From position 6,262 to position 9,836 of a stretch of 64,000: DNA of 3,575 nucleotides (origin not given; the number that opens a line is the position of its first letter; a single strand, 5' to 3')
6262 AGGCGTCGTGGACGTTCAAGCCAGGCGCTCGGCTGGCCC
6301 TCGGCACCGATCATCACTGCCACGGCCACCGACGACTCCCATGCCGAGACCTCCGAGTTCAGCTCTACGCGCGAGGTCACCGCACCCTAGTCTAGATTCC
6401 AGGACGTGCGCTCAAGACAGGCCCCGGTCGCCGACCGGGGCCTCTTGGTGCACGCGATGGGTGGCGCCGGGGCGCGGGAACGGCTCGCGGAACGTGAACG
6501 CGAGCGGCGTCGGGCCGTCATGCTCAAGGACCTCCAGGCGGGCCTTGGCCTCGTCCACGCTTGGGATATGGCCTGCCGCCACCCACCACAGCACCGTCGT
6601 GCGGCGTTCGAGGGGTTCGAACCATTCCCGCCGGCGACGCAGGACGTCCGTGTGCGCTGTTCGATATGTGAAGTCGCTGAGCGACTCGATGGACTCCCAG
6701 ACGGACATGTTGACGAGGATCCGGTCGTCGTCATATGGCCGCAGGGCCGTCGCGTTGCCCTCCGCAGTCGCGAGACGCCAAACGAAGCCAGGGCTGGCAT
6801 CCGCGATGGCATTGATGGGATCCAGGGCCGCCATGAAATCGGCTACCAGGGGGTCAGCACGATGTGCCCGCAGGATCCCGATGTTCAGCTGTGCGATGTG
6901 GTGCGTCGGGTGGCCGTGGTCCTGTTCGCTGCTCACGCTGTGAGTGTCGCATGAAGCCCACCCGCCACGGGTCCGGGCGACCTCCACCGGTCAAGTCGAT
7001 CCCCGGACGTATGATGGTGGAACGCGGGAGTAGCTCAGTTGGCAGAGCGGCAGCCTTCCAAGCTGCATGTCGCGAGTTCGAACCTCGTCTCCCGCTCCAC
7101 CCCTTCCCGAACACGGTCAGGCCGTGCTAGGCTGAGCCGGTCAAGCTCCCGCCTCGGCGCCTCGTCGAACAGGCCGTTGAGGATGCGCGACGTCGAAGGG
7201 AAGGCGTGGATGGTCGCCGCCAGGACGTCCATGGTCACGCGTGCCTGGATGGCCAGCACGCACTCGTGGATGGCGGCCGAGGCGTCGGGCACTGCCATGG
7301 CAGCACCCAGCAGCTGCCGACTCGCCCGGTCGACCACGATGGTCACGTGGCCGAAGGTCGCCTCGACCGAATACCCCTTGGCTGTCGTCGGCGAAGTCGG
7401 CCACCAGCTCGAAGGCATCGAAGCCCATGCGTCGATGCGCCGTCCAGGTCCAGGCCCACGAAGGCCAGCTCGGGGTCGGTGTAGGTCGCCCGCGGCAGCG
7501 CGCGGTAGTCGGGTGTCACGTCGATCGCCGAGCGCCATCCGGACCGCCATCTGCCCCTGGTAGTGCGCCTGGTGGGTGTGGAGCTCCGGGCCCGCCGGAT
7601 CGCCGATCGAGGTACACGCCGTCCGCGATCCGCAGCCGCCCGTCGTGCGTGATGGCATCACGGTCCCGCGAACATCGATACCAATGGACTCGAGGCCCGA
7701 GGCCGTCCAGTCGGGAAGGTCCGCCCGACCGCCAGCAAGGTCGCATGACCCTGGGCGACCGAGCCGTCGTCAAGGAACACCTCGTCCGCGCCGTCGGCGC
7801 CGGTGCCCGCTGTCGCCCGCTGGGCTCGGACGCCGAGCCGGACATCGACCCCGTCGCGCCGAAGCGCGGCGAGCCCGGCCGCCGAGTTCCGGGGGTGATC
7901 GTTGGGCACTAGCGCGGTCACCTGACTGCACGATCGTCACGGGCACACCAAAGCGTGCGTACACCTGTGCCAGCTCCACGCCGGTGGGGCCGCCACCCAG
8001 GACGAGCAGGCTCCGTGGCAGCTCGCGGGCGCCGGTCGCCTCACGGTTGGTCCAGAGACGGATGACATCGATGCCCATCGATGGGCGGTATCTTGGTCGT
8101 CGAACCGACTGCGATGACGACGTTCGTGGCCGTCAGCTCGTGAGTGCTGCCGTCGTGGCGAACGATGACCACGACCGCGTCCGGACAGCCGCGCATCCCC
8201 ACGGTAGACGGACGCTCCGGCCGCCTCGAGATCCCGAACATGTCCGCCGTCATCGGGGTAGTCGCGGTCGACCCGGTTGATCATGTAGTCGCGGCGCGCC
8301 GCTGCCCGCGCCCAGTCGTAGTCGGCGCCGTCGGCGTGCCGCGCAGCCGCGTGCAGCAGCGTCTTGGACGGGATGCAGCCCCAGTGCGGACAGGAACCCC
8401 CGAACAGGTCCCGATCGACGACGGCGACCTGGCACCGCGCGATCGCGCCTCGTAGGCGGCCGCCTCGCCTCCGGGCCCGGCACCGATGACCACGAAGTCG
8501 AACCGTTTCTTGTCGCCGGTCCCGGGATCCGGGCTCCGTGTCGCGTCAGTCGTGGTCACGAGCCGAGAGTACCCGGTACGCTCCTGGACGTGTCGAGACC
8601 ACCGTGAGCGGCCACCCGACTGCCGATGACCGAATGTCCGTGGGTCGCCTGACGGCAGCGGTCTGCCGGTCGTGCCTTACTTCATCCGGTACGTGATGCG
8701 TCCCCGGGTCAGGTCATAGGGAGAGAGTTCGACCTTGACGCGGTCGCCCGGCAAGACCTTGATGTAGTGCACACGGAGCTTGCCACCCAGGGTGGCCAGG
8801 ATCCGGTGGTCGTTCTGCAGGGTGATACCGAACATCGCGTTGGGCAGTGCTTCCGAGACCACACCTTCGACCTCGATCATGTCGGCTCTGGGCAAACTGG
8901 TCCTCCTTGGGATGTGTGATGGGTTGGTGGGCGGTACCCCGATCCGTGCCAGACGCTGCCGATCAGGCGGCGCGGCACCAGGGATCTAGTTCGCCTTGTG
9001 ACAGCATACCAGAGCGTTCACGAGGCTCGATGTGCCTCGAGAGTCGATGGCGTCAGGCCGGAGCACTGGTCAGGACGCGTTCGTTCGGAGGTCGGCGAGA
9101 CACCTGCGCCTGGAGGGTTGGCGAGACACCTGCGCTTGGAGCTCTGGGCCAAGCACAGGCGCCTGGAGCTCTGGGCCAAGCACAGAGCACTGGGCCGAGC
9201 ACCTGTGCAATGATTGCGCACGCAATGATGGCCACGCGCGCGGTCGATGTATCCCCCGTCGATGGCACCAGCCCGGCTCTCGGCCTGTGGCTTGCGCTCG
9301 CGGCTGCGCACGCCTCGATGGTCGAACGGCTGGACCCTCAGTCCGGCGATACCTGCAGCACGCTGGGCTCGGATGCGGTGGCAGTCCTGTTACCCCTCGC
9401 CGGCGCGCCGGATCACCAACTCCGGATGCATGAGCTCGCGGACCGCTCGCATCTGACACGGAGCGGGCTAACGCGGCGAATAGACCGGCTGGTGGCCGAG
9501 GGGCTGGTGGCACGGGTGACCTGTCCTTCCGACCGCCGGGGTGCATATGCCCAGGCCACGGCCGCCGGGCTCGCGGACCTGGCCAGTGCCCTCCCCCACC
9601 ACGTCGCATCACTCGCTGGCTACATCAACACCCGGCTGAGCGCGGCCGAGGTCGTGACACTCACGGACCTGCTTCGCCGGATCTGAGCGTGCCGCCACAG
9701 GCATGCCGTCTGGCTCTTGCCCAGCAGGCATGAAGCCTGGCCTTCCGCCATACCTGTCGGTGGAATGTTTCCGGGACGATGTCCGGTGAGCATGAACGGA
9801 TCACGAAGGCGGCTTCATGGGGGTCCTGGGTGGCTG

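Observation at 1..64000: Block-wise frame disruption: most genes need several +/-1 frame switches, interleaved with fully intact blocks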

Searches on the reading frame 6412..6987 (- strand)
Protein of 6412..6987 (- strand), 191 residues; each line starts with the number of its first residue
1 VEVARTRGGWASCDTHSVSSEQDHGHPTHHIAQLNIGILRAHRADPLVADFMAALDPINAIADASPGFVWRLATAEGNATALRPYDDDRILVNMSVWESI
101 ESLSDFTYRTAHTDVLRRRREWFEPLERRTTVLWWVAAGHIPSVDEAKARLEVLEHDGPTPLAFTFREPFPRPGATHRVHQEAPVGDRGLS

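Call 4: search_protein_families(library=pfam, proteins=[window:6412-6987:-], max_evalue=0.01)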
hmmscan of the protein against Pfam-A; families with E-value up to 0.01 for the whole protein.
window:6412-6987:- (191 aa): 1 family
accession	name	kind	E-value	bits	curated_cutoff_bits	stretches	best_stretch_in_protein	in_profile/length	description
PF11695.14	DUF3291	-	1e-56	190.9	23.5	1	31-168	1-138/139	Domain of unknown function (DUF3291)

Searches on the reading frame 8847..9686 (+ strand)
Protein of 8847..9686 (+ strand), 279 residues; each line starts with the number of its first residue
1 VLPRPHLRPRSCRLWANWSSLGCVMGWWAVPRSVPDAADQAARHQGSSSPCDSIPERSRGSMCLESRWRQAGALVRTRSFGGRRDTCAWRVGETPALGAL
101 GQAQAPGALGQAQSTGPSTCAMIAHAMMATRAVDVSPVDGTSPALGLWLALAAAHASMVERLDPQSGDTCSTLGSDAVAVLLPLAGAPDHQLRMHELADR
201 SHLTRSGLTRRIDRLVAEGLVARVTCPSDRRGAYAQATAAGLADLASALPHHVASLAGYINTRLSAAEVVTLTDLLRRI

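Call 4: search_protein_families(library=pfam, proteins=[window:8847-9686:+], max_evalue=0.01)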
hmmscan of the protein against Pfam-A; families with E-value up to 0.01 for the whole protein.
window:8847-9686:+ (279 aa): 4 families
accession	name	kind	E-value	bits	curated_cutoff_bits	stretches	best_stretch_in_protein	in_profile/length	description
PF12802.13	MarR_2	-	7.7e-11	42.4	27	1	178-231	8-60/61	MarR family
PF01047.28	MarR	-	1.1e-09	38.4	24.6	1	192-231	18-57/59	MarR family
PF13412.12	HTH_24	-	6.1e-05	22.9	21.9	1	194-221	20-47/48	Winged helix-turn-helix DNA-binding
PF09339.16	HTH_IclR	-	0.0048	17.1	22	1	177-223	5-50/52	IclR helix-turn-helix domain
